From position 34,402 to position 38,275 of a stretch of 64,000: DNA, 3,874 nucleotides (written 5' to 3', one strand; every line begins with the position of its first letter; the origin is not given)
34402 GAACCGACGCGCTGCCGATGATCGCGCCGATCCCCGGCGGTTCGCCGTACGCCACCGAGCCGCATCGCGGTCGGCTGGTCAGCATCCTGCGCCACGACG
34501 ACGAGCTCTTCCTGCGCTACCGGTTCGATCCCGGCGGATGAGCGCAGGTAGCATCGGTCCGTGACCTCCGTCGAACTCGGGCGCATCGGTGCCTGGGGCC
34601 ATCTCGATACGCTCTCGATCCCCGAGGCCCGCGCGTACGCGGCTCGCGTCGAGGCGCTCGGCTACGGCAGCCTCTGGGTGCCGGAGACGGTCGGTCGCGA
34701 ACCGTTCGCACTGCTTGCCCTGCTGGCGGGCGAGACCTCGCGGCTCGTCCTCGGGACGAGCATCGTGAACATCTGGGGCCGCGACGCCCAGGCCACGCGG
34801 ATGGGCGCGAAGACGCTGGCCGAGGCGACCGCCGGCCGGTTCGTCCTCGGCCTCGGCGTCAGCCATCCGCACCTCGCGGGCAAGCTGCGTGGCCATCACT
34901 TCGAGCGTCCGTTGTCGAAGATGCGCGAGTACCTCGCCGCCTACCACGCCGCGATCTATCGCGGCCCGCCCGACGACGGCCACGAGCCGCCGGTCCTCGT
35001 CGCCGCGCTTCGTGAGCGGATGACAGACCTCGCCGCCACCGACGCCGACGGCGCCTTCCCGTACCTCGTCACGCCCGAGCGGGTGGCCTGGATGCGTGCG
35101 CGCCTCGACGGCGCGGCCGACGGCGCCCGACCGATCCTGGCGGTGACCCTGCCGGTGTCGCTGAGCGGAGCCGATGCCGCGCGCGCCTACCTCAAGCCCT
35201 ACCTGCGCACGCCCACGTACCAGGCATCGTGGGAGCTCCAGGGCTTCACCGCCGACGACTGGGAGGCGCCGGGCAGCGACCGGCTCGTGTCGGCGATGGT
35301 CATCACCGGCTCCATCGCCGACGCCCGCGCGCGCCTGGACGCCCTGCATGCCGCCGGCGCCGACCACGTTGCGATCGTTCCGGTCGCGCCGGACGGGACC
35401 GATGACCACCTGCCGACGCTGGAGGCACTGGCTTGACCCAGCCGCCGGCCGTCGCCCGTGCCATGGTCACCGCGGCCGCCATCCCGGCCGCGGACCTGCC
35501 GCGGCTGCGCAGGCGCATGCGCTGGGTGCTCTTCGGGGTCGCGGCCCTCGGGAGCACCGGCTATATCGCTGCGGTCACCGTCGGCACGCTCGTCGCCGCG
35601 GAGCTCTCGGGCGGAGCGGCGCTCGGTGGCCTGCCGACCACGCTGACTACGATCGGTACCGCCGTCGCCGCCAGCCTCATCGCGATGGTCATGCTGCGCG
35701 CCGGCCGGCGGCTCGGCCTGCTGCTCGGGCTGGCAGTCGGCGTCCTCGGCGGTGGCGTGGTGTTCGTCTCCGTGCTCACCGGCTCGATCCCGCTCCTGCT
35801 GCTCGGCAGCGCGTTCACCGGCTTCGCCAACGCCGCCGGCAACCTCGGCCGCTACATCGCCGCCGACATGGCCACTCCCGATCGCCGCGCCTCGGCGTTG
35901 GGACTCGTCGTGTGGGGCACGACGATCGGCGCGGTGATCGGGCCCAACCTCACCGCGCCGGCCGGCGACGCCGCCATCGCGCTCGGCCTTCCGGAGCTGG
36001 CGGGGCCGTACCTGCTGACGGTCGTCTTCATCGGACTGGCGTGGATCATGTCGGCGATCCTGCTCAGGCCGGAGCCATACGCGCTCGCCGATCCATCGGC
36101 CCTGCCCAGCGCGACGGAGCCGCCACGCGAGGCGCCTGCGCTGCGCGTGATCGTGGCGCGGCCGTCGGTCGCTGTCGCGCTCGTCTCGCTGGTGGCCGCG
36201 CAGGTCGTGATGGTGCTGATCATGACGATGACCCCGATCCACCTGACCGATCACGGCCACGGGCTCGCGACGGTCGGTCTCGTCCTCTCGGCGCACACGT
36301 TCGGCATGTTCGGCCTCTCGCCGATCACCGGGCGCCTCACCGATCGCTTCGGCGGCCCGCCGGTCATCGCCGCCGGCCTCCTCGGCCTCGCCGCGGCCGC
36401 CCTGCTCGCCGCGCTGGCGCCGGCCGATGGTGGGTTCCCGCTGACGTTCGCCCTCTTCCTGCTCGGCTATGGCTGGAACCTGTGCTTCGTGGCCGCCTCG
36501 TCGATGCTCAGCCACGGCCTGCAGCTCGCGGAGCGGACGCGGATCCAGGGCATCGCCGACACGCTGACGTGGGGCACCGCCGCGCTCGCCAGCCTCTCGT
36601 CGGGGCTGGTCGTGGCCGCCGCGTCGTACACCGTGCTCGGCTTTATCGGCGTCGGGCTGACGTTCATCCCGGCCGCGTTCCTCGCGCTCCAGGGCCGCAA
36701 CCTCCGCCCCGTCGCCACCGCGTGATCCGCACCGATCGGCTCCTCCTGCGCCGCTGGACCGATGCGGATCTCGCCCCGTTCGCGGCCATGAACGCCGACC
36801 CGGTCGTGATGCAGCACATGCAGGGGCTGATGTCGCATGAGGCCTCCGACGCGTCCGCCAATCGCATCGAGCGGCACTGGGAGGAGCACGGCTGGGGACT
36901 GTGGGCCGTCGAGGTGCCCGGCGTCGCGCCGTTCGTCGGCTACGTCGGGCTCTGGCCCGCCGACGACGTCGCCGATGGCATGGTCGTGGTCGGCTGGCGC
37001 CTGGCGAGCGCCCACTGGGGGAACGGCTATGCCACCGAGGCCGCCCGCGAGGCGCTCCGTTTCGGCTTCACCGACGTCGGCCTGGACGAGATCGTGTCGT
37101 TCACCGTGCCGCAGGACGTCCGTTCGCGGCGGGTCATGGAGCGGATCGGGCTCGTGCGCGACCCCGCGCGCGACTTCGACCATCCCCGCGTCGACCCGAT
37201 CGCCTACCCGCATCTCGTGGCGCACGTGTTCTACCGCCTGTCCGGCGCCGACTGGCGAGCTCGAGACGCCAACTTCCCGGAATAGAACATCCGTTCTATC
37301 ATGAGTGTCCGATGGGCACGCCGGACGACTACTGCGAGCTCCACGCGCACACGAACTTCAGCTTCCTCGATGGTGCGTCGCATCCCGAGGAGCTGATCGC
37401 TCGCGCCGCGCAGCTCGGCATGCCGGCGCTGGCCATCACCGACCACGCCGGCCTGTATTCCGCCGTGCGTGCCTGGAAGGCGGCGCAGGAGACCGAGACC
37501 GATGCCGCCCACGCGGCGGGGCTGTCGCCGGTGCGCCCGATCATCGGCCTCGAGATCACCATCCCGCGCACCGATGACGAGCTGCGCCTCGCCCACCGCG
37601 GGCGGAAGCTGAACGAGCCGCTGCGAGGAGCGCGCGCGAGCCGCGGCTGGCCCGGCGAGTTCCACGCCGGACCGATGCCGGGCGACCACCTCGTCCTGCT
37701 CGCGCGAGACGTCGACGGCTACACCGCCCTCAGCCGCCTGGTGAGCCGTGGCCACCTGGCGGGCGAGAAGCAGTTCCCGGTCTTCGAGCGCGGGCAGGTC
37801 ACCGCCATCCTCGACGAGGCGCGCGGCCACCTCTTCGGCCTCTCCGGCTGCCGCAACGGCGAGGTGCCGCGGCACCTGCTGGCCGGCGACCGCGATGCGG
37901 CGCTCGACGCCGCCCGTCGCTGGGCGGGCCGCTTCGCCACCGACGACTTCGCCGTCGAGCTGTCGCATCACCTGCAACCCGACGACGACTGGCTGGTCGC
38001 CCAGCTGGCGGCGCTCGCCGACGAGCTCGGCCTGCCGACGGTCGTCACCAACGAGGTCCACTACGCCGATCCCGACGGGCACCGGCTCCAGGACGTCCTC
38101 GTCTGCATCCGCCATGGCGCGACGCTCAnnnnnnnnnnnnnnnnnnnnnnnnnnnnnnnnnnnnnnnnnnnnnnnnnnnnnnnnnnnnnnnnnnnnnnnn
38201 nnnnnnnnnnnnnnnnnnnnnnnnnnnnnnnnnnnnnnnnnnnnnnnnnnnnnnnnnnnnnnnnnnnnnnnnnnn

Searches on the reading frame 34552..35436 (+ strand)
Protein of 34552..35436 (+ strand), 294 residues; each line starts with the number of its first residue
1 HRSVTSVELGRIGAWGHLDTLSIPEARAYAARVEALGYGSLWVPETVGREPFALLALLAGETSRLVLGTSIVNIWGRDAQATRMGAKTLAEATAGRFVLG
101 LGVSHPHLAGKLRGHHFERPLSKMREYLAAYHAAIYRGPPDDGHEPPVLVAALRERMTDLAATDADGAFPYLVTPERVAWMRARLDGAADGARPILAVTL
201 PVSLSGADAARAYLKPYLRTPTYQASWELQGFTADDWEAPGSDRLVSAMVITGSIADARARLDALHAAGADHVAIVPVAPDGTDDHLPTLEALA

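Call 63: search_protein_families(library=pfam, proteins=[window:34552-35436:+], max_evalue=0.001)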
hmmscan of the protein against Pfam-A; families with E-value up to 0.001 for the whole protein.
window:34552-35436:+ (294 aa): 1 family
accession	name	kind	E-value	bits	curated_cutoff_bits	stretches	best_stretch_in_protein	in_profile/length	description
PF00296.26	Bac_luciferase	-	1.4e-35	123.6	27.9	1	10-272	9-314/314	Luciferase-like monooxygenase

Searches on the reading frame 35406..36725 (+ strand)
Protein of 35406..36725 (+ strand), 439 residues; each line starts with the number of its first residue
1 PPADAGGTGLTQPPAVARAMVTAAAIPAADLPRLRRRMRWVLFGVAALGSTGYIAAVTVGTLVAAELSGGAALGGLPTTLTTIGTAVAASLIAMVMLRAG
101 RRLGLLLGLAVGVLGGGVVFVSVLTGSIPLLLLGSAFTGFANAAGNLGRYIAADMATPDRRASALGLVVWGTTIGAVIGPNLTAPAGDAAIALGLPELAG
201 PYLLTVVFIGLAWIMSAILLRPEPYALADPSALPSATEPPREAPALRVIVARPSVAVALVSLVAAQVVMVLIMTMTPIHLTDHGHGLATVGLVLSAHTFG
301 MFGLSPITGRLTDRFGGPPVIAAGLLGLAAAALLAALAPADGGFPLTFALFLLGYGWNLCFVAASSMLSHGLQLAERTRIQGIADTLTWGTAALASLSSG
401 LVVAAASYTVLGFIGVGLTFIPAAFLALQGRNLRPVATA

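Call 63: search_protein_families(library=pfam, proteins=[window:35406-36725:+], max_evalue=0.001)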
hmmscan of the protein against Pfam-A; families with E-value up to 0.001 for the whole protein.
window:35406-36725:+ (439 aa): 1 family
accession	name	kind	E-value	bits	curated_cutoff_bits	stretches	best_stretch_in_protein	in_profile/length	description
PF07690.21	MFS_1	-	7.5e-35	120.9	33.4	2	42-386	2-337/347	Major Facilitator Superfamily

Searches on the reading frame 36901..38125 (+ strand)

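Call 63: search_protein_families(library=pfam, proteins=[window:36901-38125:+], max_evalue=0.001)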
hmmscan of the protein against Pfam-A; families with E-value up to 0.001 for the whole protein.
window:36901-38125:+ (408 aa): 1 family
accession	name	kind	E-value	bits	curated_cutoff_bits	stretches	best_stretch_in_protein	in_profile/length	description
PF02811.25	PHP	-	4.8e-35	121.7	26.4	1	146-357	1-164/164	PHP domain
